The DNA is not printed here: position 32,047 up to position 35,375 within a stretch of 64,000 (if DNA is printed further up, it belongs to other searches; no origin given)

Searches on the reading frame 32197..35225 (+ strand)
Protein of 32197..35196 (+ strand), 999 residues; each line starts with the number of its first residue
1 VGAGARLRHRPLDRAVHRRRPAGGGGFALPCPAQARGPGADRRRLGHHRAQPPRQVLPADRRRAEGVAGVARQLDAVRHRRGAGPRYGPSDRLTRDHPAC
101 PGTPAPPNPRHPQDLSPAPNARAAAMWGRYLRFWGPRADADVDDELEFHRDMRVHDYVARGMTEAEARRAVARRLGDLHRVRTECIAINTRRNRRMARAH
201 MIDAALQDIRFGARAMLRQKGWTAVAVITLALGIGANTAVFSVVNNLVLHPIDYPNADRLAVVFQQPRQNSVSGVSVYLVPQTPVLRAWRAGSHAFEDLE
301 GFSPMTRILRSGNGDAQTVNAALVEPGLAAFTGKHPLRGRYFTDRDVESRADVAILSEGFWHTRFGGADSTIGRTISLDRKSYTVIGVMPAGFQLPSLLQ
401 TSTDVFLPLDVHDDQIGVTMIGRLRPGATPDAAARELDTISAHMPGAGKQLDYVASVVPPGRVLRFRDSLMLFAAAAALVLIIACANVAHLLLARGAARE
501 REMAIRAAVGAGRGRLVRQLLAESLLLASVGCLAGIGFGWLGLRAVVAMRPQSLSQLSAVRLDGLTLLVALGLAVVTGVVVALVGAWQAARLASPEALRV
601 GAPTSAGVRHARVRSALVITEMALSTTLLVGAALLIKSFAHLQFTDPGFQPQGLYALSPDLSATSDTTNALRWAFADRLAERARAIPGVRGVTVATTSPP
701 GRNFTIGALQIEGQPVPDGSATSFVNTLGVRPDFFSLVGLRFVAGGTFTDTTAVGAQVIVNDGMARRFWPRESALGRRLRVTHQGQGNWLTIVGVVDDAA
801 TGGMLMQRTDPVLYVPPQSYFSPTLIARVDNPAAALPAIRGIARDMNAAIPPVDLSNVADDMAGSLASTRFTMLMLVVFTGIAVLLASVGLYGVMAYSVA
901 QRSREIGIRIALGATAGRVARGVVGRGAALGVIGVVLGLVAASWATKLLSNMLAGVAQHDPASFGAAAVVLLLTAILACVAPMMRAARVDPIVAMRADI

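Call 35: search_protein_families(library=pfam, max_evalue=0.001, proteins=[window:32748-35225:+])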
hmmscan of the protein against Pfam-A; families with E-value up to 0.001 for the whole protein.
window:32748-35225:+ (825 aa): 0 families

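Call 94: search_protein_families(library=pfam, max_evalue=0.00001, proteins=[window:32197-35196:+])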
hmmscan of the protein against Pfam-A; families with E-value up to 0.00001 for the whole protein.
window:32197-35196:+ (999 aa): 2 families
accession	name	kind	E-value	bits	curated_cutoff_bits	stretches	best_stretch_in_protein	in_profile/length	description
PF12704.14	MacB_PCD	-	2.2e-36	126.5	27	2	223-439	1-206/207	MacB-like periplasmic core domain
PF02687.27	FtsX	-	1.4e-27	96.6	25.5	2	878-991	2-120/120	FtsX-like permease C-terminal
